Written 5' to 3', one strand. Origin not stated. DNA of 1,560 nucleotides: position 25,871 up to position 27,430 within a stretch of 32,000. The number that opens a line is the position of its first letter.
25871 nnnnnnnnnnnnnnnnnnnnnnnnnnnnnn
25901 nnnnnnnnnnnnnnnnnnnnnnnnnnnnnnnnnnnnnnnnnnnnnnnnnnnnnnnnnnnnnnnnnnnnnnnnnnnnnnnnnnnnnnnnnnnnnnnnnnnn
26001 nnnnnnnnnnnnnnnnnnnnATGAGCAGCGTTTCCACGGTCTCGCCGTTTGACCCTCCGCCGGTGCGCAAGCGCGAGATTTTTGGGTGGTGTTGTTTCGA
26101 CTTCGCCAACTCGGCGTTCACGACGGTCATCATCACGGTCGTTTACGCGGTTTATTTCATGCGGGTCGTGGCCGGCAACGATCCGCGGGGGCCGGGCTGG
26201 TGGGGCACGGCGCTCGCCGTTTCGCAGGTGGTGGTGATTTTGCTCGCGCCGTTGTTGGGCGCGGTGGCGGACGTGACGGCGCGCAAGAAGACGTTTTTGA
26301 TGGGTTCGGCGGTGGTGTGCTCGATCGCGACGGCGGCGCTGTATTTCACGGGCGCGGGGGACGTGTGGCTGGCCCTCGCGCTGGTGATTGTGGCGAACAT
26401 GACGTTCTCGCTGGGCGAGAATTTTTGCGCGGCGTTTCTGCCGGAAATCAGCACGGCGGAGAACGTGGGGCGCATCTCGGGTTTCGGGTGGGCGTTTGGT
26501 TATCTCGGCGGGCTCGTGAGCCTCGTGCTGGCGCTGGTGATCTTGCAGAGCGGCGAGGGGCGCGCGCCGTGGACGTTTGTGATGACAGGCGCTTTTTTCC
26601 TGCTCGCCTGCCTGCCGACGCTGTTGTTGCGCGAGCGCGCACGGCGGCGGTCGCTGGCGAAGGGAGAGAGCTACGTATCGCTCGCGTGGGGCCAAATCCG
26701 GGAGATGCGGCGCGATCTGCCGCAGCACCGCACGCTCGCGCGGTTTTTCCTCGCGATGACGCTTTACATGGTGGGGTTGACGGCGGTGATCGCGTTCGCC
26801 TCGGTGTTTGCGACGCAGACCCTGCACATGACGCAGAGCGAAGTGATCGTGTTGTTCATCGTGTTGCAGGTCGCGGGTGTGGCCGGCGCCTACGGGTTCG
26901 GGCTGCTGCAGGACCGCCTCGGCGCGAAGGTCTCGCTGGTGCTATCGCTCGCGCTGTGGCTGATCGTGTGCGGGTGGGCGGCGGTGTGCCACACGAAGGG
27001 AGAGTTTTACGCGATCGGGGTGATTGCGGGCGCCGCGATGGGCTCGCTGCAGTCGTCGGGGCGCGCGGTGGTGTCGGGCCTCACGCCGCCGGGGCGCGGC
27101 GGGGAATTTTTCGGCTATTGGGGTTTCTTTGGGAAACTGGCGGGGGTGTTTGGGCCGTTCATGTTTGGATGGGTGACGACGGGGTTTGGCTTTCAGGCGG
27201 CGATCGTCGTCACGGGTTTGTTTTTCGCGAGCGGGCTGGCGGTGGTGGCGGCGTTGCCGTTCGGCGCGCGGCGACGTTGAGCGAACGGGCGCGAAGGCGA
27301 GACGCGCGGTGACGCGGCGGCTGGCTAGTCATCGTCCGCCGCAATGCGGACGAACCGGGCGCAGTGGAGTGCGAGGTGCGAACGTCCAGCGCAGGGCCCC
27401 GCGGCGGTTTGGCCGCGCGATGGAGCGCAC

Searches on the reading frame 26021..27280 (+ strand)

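Call 101: search_protein_families(library=pfam, proteins=[window:26021-27280:+], max_evalue=0.001)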
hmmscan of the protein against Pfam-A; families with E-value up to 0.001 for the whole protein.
window:26021-27280:+ (419 aa): 4 families
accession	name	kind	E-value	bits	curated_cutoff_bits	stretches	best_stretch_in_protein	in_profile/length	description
PF11700.14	ATG22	-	1.4e-43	149.8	24.1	1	66-389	78-448/482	Vacuole effluxer Atg22 like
PF07690.21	MFS_1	-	1.6e-26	93.5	33.4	2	243-411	2-170/347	Major Facilitator Superfamily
PF13347.12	MFS_2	-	6.1e-15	55.1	27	2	147-411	130-406/427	MFS/sugar transport protein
PF01306.25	LacY_symp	-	8e-05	22.1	24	1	239-320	9-90/413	LacY proton/sugar symporter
